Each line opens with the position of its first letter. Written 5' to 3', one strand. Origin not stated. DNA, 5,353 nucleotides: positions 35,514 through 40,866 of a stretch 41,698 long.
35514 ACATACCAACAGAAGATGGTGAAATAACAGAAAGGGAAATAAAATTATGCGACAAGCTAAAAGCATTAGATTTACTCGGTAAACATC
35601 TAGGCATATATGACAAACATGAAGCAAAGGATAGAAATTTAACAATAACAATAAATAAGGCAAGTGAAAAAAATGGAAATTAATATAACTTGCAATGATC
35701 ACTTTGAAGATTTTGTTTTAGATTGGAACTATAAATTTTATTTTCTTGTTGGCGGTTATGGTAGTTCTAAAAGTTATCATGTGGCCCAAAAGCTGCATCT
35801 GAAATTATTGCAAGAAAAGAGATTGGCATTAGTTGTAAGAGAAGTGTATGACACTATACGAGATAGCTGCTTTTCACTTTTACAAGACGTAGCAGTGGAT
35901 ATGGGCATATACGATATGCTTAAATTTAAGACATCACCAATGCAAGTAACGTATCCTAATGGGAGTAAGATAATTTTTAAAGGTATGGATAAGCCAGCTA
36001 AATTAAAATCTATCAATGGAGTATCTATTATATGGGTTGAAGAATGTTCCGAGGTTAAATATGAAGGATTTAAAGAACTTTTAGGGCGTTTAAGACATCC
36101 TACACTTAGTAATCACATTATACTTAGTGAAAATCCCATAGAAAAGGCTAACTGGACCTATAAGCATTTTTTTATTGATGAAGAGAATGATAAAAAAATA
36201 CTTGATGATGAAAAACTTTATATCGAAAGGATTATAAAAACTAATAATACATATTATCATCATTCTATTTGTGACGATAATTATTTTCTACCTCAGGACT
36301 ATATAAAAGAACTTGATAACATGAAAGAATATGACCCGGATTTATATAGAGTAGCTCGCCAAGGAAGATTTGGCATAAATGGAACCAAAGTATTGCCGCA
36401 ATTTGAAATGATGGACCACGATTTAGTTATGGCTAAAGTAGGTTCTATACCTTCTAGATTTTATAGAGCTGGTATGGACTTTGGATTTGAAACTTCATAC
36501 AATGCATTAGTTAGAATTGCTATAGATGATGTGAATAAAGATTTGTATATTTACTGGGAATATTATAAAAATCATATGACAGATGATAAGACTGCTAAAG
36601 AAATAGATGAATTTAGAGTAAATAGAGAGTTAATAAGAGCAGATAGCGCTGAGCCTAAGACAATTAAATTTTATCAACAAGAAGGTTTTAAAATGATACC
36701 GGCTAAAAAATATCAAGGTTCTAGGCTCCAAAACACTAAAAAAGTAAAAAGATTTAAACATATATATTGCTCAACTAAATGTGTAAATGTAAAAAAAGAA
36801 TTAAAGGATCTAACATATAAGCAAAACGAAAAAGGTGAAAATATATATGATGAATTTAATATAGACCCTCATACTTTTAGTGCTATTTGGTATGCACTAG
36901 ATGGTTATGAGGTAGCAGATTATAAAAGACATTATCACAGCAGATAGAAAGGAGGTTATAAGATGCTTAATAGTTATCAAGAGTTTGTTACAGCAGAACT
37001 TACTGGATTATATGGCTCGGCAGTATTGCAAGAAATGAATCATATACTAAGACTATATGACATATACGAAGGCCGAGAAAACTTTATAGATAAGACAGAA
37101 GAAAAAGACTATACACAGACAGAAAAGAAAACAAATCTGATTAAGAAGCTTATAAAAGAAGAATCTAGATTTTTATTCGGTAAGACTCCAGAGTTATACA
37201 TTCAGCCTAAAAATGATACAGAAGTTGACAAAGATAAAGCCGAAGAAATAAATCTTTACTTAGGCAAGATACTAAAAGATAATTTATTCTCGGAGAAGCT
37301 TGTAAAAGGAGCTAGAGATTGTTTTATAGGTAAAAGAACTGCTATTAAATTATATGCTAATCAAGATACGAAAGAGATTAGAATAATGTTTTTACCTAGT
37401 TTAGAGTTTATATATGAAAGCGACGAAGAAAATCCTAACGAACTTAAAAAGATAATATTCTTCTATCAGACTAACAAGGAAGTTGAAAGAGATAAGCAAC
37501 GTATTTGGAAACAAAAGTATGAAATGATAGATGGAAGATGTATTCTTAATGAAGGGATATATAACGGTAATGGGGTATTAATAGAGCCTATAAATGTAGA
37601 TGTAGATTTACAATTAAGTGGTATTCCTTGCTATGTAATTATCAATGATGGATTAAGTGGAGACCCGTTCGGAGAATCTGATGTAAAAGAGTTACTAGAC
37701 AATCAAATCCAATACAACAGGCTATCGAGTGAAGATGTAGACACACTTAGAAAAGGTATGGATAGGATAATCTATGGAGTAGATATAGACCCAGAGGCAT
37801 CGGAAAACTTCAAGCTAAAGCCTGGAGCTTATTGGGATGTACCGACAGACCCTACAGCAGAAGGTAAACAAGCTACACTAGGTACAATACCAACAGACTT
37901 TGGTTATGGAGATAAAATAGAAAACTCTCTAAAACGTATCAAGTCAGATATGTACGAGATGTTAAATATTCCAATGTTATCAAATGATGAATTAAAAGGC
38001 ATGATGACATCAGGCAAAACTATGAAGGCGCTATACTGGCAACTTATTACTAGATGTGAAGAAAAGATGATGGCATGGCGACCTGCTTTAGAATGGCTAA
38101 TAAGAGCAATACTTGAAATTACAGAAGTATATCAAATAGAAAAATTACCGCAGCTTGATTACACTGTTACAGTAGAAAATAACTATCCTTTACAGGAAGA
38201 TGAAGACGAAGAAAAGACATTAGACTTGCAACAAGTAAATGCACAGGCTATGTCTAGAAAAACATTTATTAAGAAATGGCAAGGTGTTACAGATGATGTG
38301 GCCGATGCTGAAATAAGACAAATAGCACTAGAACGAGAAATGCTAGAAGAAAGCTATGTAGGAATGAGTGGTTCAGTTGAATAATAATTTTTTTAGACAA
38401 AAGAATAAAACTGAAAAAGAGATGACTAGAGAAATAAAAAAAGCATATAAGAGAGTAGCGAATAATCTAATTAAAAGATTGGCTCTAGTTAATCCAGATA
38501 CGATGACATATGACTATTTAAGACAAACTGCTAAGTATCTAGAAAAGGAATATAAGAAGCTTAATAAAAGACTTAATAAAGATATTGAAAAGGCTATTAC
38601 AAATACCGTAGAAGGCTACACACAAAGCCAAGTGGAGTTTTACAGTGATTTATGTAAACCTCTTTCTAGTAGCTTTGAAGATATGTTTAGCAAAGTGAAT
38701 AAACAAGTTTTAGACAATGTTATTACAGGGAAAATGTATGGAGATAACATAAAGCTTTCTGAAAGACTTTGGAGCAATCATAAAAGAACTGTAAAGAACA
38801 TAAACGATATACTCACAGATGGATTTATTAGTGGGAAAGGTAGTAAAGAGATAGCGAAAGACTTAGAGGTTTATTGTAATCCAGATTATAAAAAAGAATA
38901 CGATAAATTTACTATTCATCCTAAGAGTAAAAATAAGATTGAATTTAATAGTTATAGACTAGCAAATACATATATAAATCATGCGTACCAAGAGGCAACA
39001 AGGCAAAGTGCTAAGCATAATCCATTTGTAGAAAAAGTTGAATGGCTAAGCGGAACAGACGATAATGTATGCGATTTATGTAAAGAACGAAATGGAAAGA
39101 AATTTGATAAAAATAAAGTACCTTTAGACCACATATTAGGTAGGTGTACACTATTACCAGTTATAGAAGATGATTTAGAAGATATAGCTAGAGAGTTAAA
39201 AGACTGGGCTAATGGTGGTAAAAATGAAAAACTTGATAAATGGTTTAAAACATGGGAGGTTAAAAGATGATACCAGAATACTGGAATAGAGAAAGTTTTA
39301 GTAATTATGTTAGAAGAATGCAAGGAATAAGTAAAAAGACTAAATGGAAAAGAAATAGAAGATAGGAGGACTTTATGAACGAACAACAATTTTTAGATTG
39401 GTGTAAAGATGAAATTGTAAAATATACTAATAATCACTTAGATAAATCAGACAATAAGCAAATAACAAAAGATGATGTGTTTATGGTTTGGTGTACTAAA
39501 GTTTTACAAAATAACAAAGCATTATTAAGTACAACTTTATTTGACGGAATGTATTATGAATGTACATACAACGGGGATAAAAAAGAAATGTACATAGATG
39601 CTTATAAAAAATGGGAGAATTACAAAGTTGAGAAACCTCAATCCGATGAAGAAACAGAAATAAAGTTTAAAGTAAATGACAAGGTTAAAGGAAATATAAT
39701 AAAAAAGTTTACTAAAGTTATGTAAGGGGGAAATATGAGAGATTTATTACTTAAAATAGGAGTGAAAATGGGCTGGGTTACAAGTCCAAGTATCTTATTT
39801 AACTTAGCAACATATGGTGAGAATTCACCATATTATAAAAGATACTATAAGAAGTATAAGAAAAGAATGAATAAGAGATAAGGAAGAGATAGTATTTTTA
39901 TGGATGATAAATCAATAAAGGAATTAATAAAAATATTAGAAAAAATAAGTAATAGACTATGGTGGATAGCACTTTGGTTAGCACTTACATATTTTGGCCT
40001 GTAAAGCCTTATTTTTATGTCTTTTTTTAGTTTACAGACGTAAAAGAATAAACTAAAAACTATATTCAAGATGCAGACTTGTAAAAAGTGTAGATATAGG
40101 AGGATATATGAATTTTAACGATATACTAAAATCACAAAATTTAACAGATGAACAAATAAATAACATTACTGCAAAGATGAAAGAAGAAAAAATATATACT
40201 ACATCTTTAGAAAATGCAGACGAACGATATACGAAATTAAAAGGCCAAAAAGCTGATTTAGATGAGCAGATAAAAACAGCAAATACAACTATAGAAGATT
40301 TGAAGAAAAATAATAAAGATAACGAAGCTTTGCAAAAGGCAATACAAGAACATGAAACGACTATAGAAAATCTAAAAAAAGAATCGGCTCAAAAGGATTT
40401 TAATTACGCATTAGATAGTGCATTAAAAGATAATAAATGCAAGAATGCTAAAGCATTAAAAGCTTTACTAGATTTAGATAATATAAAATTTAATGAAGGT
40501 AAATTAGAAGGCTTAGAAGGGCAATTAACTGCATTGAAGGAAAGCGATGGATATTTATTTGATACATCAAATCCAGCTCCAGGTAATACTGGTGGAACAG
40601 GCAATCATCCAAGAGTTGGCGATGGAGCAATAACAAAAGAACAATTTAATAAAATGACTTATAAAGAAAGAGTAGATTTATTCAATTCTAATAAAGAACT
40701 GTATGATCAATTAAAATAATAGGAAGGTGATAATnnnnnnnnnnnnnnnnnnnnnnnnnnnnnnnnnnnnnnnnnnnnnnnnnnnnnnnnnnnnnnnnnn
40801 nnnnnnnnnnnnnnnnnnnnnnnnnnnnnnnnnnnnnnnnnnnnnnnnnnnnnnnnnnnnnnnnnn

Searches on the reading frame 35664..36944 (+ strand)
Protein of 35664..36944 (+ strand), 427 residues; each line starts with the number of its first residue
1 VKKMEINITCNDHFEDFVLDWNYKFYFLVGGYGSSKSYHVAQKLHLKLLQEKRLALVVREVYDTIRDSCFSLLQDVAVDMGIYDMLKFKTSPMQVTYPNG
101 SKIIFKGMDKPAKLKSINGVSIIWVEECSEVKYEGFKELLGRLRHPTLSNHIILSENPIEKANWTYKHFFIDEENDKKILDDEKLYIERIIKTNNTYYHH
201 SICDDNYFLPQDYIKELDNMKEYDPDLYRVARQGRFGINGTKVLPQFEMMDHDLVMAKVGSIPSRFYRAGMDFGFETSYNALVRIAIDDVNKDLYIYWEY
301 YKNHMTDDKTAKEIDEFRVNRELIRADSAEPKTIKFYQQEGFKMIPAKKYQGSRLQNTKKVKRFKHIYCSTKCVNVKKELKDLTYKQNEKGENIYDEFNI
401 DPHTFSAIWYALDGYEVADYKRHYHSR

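Call 40: search_dna_similar(query=window:35664-36944:+, collection=phages, mode=protein, max_rows=12)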
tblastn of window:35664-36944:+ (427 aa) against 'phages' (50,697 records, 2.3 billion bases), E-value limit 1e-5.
Records with a match: 1376; places in all: 1380; records where one place covers at least 80% of the query: 896.
Best place of each record, by identity: 60-80% 4; <60% 1372.
By first word of the organism name: Vibrio 262; Staphylococcus 151; Streptococcus 149; Bacteroides 96; Enterococcus 87; Acinetobacter 67; Clostridium 63; Flavobacterium 63; Bacillus 41; Salmonella 37; and 70 more.
By host as written in the record: - 302; Staphylococcus aureus 41; Acinetobacter baumannii 32; Clostridium sporogenes ATCC-15579 30; Enterococcus faecalis 27; Flavobacterium sp. LMO9 23; Klebsiella pneumoniae 19; Vibrio cyclitrophicus 17; and 481 more.
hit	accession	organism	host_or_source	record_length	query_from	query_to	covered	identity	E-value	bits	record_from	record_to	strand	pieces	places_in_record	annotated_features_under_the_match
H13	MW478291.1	Clostridium phage phiCp-D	Clostridium perfringens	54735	4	427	99%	65.8%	0e+0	580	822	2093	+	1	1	terminase large subunit | terminase small subunit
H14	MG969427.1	Anoxybacillus phage A403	Anoxybacillus caldiproteolyticus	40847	3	421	98%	61.6%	2e-175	549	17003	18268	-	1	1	hypothetical protein | putative terminase small subunit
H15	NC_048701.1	Anoxybacillus phage A403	Anoxybacillus caldiproteolyticus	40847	3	421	98%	61.6%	2e-175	549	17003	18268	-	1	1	terminase large subunit | terminase small subunit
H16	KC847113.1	Bacillus phage PBP180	Bacillus pumilus strain CCTCC AB94180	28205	6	427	99%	60.4%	4e-159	502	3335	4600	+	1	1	defective phage PBP180 | terminase large subunit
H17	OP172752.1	Clostridium phage CB452P1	Clostridium butyricum BSC452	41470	3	421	98%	57.2%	9e-160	504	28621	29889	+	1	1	terminase large subunit | terminase small subunit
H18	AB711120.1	Bacillus phage PM1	Bacillus subtilis subsp. natto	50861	14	423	96%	57.3%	6e-153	484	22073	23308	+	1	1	hypothetical protein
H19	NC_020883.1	Bacillus phage PM1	Bacillus subtilis subsp. natto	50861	14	423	96%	57.3%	6e-153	484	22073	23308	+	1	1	terminase large subunit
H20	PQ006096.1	bajarodcaudo virus 5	Peromyscus fraterculus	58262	4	426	99%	55.0%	1e-151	481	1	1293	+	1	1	large terminase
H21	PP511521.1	Dulem virus 36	Varecia variegata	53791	4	421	94%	53.6%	5e-98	448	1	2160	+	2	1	terminase (x2) | endonuclease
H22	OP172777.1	Clostridium phage CS266P3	Clostridium_AP sp000509125 DA266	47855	4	405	93%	50.8%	2e-96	434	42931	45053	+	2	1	terminase large subunit | DNA endonuclease | hypothetical protein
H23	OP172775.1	Clostridium phage CS266P1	Clostridium_AP sp000509125 DA266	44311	4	405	91%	51.8%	2e-96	433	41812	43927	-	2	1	terminase large subunit | DNA endonuclease | hypothetical protein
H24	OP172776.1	Clostridium phage CS266P2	Clostridium_AP sp000509125 DA266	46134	4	405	91%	51.8%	2e-96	433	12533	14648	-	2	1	terminase large subunit | DNA endonuclease | hypothetical protein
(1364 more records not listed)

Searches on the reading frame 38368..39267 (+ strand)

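Call 49: search_protein_families(library=pfam, max_evalue=0.001, proteins=[window:38368-39267:+])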
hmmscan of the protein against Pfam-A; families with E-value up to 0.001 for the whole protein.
window:38368-39267:+ (300 aa): 1 family
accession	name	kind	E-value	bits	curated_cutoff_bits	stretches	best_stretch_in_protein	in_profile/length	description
PF04233.19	Phage_Mu_F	-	1.1e-06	29.8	29.6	1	143-248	1-91/112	Phage Mu protein F like protein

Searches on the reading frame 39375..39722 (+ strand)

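Call 49: search_protein_families(library=pfam, max_evalue=0.001, proteins=[window:39375-39722:+])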
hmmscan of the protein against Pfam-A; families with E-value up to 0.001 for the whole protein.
window:39375-39722:+ (116 aa): 1 family
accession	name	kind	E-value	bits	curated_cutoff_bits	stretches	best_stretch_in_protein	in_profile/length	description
PF19791.4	DUF6275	-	9e-33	112.4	22.6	1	9-86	3-80/81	Family of unknown function (DUF6275)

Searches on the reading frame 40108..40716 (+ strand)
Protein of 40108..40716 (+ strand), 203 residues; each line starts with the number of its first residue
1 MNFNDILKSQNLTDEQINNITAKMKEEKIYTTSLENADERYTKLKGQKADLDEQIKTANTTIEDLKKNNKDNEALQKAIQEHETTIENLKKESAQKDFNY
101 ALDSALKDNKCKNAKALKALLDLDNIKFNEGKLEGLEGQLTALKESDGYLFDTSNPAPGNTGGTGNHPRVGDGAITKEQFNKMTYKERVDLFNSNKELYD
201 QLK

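Call 49: search_protein_families(library=pfam, max_evalue=0.001, proteins=[window:40108-40716:+])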
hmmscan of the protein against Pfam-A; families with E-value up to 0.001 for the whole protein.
window:40108-40716:+ (203 aa): 1 family
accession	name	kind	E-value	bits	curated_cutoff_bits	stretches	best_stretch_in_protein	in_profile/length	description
PF06810.17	Phage_scaffold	-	3.8e-40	138.1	35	1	4-167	3-162/170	Phage capsid assembly scaffolding protein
